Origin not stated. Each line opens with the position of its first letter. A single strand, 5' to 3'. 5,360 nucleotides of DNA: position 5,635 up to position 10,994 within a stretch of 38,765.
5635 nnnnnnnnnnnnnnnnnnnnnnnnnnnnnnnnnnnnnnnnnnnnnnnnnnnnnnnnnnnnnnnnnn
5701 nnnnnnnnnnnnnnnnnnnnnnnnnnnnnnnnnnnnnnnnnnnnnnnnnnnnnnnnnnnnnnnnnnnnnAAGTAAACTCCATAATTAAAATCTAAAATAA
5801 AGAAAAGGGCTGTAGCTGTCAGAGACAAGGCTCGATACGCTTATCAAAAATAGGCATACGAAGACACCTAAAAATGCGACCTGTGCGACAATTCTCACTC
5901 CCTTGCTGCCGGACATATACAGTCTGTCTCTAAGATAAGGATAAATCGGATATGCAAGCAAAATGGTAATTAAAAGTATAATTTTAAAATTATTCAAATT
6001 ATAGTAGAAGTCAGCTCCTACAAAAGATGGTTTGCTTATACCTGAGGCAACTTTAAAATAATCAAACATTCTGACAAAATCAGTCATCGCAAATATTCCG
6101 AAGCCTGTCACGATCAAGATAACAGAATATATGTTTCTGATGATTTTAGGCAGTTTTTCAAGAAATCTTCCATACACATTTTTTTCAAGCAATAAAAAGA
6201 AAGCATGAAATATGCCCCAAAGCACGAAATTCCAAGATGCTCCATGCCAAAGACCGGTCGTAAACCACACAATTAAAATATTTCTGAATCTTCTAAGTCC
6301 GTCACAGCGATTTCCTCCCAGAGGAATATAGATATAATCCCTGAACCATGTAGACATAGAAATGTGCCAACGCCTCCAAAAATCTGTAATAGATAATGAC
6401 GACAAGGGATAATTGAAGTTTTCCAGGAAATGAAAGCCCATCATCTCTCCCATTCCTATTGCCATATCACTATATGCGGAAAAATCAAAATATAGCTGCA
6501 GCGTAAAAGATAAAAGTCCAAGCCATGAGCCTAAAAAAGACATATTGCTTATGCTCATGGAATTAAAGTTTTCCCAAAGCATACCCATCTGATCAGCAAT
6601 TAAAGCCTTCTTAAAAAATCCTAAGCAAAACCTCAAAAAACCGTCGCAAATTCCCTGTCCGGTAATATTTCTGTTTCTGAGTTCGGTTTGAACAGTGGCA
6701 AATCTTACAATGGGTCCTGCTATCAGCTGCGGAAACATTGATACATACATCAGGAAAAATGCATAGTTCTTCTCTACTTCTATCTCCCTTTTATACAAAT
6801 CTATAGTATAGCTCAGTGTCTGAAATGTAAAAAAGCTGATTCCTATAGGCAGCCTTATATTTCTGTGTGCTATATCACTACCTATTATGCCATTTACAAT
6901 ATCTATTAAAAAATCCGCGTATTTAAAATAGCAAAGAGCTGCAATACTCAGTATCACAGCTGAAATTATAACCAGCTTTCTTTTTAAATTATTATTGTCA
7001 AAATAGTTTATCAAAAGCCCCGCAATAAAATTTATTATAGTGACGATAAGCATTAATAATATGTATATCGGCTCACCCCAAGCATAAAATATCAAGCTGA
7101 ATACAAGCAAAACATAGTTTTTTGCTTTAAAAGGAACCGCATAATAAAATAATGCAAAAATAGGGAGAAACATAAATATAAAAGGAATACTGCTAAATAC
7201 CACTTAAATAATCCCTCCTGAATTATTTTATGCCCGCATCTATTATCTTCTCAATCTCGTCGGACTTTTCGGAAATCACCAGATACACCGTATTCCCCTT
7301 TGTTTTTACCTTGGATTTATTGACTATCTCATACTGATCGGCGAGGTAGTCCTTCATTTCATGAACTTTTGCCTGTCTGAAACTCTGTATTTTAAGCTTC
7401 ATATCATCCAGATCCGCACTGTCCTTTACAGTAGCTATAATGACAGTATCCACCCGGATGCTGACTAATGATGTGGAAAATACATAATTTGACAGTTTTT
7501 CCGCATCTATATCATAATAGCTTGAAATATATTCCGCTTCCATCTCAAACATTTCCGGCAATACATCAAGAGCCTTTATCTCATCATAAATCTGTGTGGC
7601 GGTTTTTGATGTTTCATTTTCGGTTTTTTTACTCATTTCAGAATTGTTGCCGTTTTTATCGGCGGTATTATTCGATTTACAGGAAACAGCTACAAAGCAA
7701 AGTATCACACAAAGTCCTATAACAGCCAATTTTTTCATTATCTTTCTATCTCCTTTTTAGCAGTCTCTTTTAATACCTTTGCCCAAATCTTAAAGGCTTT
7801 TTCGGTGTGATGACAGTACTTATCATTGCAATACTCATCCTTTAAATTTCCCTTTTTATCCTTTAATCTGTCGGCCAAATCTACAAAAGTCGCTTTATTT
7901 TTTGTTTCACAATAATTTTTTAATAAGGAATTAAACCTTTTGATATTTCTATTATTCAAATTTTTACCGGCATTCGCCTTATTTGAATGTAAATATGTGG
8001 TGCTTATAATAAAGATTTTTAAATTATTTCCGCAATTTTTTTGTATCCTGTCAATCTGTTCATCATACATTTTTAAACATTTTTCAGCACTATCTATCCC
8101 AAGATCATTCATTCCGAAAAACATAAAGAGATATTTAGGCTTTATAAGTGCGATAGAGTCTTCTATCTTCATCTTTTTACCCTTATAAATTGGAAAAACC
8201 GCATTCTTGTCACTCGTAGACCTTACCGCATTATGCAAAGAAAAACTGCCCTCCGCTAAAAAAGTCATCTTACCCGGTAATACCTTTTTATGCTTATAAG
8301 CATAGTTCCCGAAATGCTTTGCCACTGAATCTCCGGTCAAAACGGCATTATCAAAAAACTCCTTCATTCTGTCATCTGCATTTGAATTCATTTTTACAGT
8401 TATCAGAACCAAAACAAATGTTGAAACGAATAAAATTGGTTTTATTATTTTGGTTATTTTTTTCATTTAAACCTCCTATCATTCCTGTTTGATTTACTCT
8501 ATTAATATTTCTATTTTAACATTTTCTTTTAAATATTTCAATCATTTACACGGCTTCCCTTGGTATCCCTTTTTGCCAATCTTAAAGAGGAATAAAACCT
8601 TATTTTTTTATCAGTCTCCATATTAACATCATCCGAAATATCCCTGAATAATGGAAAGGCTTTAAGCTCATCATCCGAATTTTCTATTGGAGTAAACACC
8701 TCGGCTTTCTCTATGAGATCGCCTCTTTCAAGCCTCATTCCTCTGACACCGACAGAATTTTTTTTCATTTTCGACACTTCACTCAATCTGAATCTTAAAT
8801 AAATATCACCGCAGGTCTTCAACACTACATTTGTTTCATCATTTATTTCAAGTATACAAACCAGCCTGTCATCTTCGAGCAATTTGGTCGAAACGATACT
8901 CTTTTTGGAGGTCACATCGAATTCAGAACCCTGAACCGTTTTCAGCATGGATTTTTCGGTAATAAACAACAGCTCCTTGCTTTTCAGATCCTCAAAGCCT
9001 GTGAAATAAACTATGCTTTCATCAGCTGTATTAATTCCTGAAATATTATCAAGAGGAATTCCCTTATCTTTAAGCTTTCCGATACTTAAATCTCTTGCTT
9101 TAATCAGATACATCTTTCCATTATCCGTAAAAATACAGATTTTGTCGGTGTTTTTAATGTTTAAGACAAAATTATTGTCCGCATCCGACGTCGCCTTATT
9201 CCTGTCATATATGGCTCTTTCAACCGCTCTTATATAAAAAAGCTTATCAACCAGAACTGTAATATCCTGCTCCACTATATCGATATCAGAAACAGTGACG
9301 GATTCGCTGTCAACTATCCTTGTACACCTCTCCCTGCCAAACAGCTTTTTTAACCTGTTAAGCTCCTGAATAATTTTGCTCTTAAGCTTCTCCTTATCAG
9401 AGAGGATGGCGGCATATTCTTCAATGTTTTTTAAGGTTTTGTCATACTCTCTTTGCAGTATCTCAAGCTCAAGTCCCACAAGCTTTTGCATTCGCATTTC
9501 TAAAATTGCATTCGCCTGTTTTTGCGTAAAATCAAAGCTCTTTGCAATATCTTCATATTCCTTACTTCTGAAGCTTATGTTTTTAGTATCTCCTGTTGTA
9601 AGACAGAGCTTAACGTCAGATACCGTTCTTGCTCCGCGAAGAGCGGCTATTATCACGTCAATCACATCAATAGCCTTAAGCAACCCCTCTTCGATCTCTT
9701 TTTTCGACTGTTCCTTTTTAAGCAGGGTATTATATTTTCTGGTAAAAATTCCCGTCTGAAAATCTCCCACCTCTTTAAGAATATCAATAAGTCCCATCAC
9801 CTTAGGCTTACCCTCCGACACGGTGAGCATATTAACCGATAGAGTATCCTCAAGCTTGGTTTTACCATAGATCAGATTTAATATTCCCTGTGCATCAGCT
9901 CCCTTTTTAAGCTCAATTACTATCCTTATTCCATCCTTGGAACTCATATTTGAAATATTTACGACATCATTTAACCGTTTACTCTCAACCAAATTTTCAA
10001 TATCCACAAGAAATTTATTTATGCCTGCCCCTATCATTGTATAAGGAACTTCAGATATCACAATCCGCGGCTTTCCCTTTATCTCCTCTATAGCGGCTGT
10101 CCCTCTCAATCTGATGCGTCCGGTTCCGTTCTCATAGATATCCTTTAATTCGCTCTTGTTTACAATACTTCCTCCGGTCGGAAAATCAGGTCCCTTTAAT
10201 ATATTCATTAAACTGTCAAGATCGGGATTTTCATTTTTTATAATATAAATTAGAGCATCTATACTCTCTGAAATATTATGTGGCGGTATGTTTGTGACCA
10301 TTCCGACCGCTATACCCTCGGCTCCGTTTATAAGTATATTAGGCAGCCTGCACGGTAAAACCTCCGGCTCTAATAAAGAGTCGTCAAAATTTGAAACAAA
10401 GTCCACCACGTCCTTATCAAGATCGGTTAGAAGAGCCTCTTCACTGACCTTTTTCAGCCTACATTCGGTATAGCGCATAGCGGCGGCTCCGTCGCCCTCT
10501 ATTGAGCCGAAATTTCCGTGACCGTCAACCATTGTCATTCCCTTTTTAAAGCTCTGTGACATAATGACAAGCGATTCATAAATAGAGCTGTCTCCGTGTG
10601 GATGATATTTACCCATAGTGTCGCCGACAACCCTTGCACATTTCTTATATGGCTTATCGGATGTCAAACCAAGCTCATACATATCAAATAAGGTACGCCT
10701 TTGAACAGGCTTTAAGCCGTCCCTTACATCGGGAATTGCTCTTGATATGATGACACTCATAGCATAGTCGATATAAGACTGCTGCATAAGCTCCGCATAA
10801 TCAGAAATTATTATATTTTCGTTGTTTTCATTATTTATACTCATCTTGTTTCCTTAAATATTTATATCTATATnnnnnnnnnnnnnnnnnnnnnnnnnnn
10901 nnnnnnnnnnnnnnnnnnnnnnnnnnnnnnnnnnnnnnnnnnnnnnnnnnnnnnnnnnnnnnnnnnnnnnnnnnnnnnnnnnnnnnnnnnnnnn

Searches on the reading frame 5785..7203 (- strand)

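Call 29: search_protein_families(library=pfam, proteins=[window:5785-7203:-], max_evalue=0.00001)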
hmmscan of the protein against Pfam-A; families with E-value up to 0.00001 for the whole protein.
window:5785-7203:- (472 aa): 1 family
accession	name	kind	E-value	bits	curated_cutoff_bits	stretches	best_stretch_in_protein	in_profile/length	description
PF03062.24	MBOAT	-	1.2e-26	94.3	27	1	56-346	20-300/337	MBOAT, membrane-bound O-acyltransferase family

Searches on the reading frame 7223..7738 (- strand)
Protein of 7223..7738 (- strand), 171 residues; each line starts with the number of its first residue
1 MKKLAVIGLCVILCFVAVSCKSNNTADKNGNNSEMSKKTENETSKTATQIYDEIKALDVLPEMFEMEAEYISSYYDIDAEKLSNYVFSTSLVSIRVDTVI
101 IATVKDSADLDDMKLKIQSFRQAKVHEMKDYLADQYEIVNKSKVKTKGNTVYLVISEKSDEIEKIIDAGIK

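Call 88: search_protein_families(library=pfam, proteins=[window:7223-7738:-], max_evalue=0.001)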
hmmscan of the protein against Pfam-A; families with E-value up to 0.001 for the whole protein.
window:7223-7738:- (171 aa): 1 family
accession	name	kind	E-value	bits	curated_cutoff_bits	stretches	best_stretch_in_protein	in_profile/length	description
PF14270.11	DUF4358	-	1.3e-19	70.7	25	1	59-156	5-102/102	Domain of unknown function (DUF4358)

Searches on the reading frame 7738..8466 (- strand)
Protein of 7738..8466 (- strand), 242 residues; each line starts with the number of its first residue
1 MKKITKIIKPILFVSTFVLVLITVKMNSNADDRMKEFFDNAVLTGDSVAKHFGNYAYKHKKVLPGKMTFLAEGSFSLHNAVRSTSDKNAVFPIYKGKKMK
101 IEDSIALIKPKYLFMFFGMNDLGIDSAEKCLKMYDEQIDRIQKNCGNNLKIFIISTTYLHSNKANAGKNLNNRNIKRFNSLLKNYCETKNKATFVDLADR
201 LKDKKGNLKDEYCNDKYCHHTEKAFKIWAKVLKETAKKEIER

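Call 88: search_protein_families(library=pfam, proteins=[window:7738-8466:-], max_evalue=0.001)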
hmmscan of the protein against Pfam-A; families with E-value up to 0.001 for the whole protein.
window:7738-8466:- (242 aa): 2 families
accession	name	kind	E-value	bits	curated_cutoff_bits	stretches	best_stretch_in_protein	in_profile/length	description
PF13472.12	Lipase_GDSL_2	-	2.1e-11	45.1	32.9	1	106-223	59-174/178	GDSL-like Lipase/Acylhydrolase family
PF00657.28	Lipase_GDSL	-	2.3e-05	25.1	23.6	1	100-230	72-206/208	GDSL-like Lipase/Acylhydrolase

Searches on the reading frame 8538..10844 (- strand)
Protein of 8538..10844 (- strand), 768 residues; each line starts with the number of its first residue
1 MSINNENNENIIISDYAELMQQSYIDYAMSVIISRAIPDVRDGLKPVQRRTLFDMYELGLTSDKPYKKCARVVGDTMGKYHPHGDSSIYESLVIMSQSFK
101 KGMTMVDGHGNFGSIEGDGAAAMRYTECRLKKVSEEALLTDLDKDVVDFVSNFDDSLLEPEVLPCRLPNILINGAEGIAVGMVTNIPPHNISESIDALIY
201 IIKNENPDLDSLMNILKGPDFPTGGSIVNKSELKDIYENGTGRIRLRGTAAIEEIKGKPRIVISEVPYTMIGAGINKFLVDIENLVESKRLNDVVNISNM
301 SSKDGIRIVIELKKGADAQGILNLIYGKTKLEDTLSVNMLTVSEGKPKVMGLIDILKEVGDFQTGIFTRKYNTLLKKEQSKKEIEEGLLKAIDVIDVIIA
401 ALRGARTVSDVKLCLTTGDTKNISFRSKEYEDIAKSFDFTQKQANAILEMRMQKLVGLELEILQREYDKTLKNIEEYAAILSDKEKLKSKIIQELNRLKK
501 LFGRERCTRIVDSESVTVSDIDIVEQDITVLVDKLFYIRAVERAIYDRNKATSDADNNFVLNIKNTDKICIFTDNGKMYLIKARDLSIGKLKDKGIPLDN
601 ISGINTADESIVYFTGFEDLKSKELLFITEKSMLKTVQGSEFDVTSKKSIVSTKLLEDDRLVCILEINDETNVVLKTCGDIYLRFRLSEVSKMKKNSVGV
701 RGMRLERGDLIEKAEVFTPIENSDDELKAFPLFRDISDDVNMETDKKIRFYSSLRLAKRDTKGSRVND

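Call 29: search_protein_families(library=pfam, proteins=[window:8538-10844:-], max_evalue=0.00001)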
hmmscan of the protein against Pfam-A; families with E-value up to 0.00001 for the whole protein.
window:8538-10844:- (768 aa): 2 families
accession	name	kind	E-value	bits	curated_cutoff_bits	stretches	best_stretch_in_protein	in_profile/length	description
PF00521.26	DNA_topoisoIV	-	8.1e-136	453.8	31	1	35-495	1-431/432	DNA gyrase/topoisomerase IV, subunit A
PF03989.18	DNA_gyraseA_C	-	5.6e-13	48.6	27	0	683-716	13-46/48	DNA gyrase C-terminal domain, beta-propeller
